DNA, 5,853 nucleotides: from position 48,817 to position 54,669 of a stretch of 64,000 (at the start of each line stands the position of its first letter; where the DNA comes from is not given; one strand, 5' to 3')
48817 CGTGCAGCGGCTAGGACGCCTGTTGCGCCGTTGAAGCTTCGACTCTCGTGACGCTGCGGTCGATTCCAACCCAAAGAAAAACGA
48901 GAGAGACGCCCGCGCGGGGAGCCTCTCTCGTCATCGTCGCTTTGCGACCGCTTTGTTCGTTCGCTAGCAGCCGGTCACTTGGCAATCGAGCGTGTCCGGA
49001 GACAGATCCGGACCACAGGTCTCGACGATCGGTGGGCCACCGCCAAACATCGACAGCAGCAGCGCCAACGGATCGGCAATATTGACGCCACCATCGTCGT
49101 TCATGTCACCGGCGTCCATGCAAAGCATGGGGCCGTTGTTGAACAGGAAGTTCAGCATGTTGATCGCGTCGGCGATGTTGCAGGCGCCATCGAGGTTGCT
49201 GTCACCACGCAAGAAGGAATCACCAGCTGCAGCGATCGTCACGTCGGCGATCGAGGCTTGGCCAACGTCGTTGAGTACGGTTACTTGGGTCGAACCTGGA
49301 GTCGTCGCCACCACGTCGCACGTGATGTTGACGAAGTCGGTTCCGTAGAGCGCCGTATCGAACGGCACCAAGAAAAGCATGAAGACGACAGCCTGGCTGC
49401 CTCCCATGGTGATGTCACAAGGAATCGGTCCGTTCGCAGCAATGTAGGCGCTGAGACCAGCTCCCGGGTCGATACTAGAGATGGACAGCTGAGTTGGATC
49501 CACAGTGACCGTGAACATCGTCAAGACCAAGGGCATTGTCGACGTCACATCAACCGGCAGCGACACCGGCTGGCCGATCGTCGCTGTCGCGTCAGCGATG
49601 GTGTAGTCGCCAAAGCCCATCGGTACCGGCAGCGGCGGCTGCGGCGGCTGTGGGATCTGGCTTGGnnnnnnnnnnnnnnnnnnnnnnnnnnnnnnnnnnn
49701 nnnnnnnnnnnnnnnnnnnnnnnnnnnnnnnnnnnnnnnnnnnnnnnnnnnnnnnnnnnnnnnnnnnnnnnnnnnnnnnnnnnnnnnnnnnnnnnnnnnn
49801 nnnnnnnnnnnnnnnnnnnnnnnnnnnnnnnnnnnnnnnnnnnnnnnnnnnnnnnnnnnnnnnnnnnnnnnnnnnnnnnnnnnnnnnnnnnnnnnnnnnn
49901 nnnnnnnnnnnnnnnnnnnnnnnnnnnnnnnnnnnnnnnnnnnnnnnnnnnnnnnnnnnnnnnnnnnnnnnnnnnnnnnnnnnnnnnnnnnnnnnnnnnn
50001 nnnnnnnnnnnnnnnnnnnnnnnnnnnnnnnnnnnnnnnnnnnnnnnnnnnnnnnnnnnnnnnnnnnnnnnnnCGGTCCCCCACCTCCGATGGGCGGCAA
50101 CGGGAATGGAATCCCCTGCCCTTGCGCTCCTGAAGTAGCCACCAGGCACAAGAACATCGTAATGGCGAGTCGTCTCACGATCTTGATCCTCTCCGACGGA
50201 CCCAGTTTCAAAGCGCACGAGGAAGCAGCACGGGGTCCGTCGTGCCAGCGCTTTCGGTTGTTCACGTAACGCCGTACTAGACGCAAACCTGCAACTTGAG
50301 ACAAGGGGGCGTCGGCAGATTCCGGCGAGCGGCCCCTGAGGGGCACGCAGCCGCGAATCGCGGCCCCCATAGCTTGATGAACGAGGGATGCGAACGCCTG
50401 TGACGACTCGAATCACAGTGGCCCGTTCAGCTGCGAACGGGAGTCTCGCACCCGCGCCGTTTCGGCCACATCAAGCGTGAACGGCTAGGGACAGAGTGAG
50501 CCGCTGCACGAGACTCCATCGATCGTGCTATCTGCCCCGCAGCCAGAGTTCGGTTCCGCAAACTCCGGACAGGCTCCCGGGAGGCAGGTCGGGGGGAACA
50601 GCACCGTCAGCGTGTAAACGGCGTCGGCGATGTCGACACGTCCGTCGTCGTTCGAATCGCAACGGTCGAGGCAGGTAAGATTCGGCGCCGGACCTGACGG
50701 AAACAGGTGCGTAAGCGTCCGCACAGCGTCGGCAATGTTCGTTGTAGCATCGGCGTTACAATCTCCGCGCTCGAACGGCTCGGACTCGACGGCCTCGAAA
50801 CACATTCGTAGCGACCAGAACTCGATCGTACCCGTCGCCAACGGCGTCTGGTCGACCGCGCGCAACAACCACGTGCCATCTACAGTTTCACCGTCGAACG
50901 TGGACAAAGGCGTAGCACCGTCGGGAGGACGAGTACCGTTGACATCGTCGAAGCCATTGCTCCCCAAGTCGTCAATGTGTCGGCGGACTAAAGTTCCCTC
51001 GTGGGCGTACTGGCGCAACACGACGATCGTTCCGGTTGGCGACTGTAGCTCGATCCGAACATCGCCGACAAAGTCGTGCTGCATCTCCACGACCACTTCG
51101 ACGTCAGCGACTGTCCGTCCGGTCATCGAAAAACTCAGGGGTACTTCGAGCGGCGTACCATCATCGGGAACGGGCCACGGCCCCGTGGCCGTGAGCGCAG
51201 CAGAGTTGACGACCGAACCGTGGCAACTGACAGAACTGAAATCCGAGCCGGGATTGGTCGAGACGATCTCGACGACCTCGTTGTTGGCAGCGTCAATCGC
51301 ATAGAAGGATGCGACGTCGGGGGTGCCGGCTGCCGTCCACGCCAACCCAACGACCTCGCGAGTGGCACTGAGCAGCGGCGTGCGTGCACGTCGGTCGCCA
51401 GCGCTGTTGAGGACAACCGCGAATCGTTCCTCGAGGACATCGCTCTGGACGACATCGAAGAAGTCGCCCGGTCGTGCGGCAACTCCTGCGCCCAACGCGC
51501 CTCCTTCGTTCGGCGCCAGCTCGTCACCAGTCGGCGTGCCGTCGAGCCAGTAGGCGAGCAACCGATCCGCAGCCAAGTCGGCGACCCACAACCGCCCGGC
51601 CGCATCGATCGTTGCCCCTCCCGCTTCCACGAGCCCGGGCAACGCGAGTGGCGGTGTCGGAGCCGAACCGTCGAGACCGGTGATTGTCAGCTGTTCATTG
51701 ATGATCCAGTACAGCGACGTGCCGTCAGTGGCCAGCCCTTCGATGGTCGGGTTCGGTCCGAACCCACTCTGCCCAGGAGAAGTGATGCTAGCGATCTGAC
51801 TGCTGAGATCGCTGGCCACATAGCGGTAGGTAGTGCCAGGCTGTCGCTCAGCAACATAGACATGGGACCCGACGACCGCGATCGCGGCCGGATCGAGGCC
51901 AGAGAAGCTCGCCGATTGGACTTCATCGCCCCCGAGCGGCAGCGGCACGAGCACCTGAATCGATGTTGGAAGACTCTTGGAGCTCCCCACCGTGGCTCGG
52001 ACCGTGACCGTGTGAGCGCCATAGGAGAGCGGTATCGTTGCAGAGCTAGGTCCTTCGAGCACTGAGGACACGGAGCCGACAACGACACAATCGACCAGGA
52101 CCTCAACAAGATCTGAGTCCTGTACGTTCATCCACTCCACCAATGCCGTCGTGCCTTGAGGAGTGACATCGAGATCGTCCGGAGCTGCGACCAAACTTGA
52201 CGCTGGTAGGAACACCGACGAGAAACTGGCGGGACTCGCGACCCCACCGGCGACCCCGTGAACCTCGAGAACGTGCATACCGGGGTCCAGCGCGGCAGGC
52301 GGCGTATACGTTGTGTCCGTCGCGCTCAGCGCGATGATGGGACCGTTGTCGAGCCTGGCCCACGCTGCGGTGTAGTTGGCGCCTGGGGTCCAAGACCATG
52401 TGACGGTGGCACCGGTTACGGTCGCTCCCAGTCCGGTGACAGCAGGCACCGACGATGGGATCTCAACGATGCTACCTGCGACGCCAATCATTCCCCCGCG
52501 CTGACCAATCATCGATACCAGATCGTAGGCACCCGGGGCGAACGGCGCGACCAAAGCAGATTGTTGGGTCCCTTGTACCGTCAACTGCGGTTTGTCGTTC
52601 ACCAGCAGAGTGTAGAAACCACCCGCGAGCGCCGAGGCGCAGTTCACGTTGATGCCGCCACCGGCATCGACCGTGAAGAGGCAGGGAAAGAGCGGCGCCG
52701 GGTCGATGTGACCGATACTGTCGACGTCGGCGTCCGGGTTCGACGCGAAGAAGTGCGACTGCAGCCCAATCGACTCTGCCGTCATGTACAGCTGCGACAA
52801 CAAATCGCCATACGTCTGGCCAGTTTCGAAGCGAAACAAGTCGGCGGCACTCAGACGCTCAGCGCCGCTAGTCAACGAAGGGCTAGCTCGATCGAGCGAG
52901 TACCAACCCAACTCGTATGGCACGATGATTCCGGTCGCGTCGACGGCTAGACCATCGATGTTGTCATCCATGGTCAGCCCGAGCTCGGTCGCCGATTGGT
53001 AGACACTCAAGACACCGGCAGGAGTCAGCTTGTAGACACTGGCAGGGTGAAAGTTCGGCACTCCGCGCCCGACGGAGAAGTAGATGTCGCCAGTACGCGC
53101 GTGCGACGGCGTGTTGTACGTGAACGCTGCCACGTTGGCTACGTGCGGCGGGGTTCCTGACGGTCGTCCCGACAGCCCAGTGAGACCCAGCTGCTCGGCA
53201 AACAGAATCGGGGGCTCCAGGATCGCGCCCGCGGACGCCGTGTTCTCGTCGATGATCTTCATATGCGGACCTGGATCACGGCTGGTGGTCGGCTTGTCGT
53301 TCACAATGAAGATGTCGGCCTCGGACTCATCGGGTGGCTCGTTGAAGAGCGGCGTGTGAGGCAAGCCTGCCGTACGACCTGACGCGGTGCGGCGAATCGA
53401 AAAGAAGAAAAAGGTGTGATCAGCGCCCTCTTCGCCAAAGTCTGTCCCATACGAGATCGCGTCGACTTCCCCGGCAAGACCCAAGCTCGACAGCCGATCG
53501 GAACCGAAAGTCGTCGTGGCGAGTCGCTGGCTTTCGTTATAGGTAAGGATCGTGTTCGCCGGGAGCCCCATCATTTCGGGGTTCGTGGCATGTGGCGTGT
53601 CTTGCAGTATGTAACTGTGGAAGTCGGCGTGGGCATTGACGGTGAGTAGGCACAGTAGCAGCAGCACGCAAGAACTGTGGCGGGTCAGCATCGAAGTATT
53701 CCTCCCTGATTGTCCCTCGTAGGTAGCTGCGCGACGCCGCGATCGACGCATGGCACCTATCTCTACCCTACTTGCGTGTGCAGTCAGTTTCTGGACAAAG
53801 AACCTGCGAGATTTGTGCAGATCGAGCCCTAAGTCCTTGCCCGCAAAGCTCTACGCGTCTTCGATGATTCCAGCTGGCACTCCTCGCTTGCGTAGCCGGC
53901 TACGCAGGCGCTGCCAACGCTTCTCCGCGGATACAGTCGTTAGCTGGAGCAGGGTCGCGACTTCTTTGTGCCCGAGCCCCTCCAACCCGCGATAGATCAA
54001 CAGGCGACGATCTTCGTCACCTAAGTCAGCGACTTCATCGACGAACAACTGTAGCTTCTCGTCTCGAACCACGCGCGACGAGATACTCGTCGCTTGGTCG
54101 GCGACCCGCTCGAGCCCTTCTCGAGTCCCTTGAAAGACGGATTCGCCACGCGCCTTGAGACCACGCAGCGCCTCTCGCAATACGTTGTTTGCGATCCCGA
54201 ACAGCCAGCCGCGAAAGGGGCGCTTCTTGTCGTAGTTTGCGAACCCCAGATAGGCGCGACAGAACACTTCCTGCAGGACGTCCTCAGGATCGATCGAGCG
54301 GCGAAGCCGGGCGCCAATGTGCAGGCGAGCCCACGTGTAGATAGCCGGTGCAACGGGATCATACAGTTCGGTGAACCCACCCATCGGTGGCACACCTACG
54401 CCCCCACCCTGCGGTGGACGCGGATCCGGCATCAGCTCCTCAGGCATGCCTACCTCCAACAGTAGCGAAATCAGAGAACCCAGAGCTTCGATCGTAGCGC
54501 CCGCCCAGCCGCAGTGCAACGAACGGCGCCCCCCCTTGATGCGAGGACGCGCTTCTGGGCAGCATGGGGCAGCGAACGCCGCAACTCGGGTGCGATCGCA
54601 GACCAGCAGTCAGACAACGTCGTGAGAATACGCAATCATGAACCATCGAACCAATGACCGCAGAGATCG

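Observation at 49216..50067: Mini-scaffoldin-like protein: two tandem cohesin-like modules + dockerin-like tail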

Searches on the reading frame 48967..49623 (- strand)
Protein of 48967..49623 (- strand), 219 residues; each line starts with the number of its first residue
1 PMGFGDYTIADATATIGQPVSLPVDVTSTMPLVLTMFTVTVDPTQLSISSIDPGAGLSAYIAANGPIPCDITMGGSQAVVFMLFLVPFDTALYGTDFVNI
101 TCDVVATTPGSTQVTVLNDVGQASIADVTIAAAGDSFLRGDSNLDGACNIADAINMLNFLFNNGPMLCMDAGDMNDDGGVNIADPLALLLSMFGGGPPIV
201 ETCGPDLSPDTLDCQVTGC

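Call 33: search_protein_families(library=pfam, alignment_id=A3, max_evalue=0.01)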
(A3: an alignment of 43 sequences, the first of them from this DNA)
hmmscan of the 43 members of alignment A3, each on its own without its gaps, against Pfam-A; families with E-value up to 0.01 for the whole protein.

A. member 1, seq(219 aa): 2 families
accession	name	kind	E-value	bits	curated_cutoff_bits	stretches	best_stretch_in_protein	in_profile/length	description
PF00963.24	Cohesin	-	8e-05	23.3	24.1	1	8-124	4-122/139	Cohesin domain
PF00404.24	Dockerin_1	-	0.007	17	22.9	0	140-186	2-50/57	Dockerin type I domain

B. families by the number of members that match (of 43 scanned): 4 families
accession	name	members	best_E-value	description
PF00404.24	Dockerin_1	28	1.1e-07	Dockerin type I domain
PF00963.24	Cohesin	4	1.5e-06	Cohesin domain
PF23619.1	Ig_VWA7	1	0.00015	VWA7 Ig-like domain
PF19901.4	DUF6374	1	0.0036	Family of unknown function (DUF6374)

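Call 34: search_solved_structures(query=A3, max_evalue=1, show_alignments=3)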
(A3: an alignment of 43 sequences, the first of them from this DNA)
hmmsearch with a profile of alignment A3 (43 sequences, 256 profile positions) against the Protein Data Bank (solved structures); distinct sequences matched with E-value up to 1: 43.
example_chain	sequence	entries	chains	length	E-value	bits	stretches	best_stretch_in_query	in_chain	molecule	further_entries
3kcp_A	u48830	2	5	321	1.5e-07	34.6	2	116-230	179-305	Cellulosomal-scaffolding protein A | Cellulosome anchoring protein cohesin region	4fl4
2mte_A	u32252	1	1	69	1.3e-06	31.6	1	173-219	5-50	Cellulose 1,4-beta-cellobiosidase (reducing end) CelS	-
1daq_A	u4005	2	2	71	1.3e-06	31.6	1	173-219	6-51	ENDOGLUCANASE SS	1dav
2y3n_B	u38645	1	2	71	1.6e-05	28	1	172-233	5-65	CELLULOSOMAL FAMILY-48 PROCESSIVE GLYCOSIDE HYDROLASE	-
4uyp_B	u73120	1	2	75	2.8e-05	27.2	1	170-223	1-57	Cellulosomal scaffoldin adaptor protein B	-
4uyq_B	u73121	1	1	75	7.1e-05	25.9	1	170-223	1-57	Cellulosomal scaffoldin adaptor protein B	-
3ul4_B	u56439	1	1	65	0.00016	24.7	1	171-223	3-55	Cellulosome enzyme, dockerin type I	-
3l8q_A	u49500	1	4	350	0.00095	22.2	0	27-85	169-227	Cellulosomal scaffoldin adaptor protein B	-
4fl4_A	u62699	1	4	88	0.001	22.1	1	173-223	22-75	Glycoside hydrolase family 9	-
4cj0_A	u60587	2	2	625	0.0011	22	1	165-223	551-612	ENDOGLUCANASE D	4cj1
1clc_A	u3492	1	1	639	0.0011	22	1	165-223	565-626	ENDOGLUCANASE CELD; EC: 3.2.1.4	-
2b59_B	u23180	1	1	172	0.0025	20.9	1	115-231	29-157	Cellulosomal scaffolding protein A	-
9qf9_A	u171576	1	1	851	0.0037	20.3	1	133-222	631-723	Ruminococcus bromii Amy16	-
2yik_A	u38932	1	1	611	0.0038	20.2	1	165-220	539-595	ENDOGLUCANASE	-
2ccl_B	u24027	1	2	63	0.0058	19.6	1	171-223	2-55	ENDO-1,4-BETA-XYLANASE Y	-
1anu_A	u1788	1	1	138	0.015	18.3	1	34-116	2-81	COHESIN-2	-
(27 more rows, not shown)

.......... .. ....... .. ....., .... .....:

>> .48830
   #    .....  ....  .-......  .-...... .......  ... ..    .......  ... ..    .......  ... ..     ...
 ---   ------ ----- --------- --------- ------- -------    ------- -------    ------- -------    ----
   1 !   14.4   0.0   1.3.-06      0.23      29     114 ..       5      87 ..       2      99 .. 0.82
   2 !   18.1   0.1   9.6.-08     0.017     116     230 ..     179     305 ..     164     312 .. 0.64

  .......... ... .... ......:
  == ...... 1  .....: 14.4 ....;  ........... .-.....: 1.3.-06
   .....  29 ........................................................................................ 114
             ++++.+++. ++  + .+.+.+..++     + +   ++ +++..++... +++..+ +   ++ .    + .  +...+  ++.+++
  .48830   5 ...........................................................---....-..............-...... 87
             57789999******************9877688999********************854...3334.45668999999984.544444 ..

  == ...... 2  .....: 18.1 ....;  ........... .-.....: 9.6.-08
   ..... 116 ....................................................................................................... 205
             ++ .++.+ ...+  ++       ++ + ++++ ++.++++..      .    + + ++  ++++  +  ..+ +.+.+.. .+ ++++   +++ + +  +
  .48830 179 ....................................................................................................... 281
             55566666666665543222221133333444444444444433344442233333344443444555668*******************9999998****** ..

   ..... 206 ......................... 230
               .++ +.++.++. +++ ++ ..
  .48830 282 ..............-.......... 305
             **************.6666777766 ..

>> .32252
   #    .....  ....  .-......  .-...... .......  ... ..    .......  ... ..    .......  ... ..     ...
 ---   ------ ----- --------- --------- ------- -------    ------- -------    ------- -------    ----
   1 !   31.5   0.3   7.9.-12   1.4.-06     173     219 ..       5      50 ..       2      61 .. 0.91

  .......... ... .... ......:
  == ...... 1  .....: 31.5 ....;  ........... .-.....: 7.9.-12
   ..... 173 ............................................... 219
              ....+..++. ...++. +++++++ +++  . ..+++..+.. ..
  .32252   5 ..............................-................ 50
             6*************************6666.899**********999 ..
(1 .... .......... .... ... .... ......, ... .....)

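Call 38: predict_structure(alignment_id=A3)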
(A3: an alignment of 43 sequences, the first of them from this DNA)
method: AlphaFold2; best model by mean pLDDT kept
length: 219 residues; sequences in the alignment: 43
mean_pLDDT: 95.6   pTM: 0.78
mean pLDDT of the five models: 95.6, 95.3, 95.1, 95.1, 94.8
residues with pLDDT >= 90: 202; 70-90: 16; 50-70: 1; < 50: 0
segments of 3 or more residues with pLDDT < 50: none
pLDDT, mean of each block of 10 residues (from residue 1): 89 95 98 97 98 98 96 96 97 98 97 97 98 91 96 98 97 96 98 93 89 91
secondary structure, 60 per line:
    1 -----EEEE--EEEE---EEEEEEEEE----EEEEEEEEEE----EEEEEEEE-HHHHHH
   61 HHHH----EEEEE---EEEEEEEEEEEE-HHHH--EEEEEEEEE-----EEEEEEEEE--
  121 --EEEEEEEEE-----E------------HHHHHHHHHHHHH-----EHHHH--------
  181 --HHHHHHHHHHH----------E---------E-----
elements in order: E6-9 E12-15 E19-27 E32-41 E46-53 H55-64 E69-73 E77-88 H90-93 E96-104 E110-118 E123-131 H150-162 H169-172 H183-193

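Call 67: fold_search(model_id=the predicted structure, library=pdb)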
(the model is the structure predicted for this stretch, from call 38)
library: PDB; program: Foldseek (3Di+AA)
matches with E <= 10: 1974; with E <= 0.001: 235
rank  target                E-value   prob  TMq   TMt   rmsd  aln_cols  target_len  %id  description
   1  2xdh                  9.6e-09  1.00  0.41  0.63   5.2       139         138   14  Non-cellulosomal cohesin from the hyperthermophilic archaeon Archaeoglobus fulgidus (released 2010-05-26)
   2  4ums                  1.2e-08  1.00  0.42  0.57   6.6       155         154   14  The crystal structure of the seventh ScaB type I cohesin from Pseudobacteroides cellulosolvens (released 2015-05-06)
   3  5lxv_C                1.7e-08  1.00  0.39  0.48   8.0       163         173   15  Crystal structure of Ruminococcus flavefaciens scaffoldin C cohesin in complex with a dockerin from an uncharacterized (released 2016-10-19)
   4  6kgf_C                2.8e-08  1.00  0.42  0.60   5.4       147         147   13  Crystal structure of CaDoc0917(R16D)-CaCohA2 complex at pH 8.2 (released 2020-07-08)
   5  6kgf_A                3.4e-08  1.00  0.42  0.61   4.3       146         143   14  Crystal structure of CaDoc0917(R16D)-CaCohA2 complex at pH 8.2 (released 2020-07-08)
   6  5lxv_A                3.8e-08  1.00  0.43  0.54   4.7       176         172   12  Crystal structure of Ruminococcus flavefaciens scaffoldin C cohesin in complex with a dockerin from an uncharacterized (released 2016-10-19)
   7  1g1k_A                3.8e-08  1.00  0.41  0.60   5.5       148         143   18  COHESIN MODULE FROM THE CELLULOSOME OF CLOSTRIDIUM CELLULOLYTICUM (released 2000-11-22)
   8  4uyp_A                4.9e-08  1.00  0.43  0.62   4.8       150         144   15  High resolution structure of the third cohesin ScaC in complex with the ScaB dockerin with a mutation in the N-termina (released 2015-04-15)
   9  6kgc_A                5.5e-08  1.00  0.44  0.64   5.3       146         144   12  Crystal structure of CaDoc0917(R49D)-CaCohA2 complex at pH 5.4 (released 2020-07-08)
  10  2vn6_A                6.2e-08  1.00  0.42  0.58   6.2       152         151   18  The Clostridium cellulolyticum dockerin displays a dual binding mode for its cohesin partner (released 2008-05-13)
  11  4dh2_C                6.2e-08  1.00  0.39  0.52   6.3       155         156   11  Crystal structure of Coh-OlpC(Cthe_0452)-Doc435(Cthe_0435) complex: A novel type I Cohesin-Dockerin complex from Clost (released 2012-11-28)
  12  6kge_A                7.0e-08  1.00  0.42  0.62   5.2       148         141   12  Crystal structure of CaDoc0917(R16D)-CaCohA2 complex at pH 5.5 (released 2020-07-08)
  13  5nrm_A                7.9e-08  1.00  0.43  0.64   5.2       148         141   17  Crystal structure of the sixth cohesin from Acetivibrio cellulolyticus' scaffoldin B in complex with Cel5 dockerin S51 (released 2018-01-31)
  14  2vn5_C                8.9e-08  1.00  0.40  0.56   5.3       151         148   18  The Clostridium cellulolyticum dockerin displays a dual binding mode for its cohesin partner (released 2008-05-20)
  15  5nrk_A                1.0e-07  1.00  0.44  0.64   5.0       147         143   18  Crystal structure of the sixth cohesin from Acetivibrio cellulolyticus' scaffoldin B in complex with Cel5 dockerin S15 (released 2018-01-31)
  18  1anu                  1.4e-07  1.00  0.38  0.56   6.0       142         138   20  COHESIN-2 DOMAIN OF THE CELLULOSOME FROM CLOSTRIDIUM THERMOCELLUM (released 1997-07-23)
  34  3kcp_A                7.3e-07  1.00  0.42  0.31   5.7       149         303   17  Crystal structure of interacting Clostridium thermocellum multimodular components (released 2010-02-09)
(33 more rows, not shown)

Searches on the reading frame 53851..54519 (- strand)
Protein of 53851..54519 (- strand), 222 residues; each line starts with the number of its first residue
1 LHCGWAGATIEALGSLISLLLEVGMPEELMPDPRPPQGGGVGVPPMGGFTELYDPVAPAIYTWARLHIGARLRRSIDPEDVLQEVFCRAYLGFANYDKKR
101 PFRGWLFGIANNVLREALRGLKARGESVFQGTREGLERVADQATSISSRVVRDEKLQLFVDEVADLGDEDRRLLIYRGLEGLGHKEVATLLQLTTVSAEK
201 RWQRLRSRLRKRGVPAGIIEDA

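Call 10: search_protein_families(library=pfam, proteins=[window:53851-54519:-], max_evalue=0.05)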
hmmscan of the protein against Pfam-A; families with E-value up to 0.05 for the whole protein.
window:53851-54519:- (222 aa): 5 families
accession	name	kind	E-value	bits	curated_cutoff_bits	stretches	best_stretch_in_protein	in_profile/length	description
PF04542.20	Sigma70_r2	-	5.5e-11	42.5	24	1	52-122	1-69/71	Sigma-70 region 2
PF07638.17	Sigma70_ECF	-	8.6e-06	26.2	21.1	1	103-211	72-181/185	ECF sigma factor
PF08281.18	Sigma70_r4_2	-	0.00034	20.6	25.7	1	165-209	10-54/54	Sigma-70, region 4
PF11868.13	DUF3388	-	0.00082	19.2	25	1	147-221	30-101/190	Protein of unknown function (DUF3388)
PF02631.22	RecX_HTH2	-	0.033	14.8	26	0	203-222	22-41/42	RecX, second three-helix domain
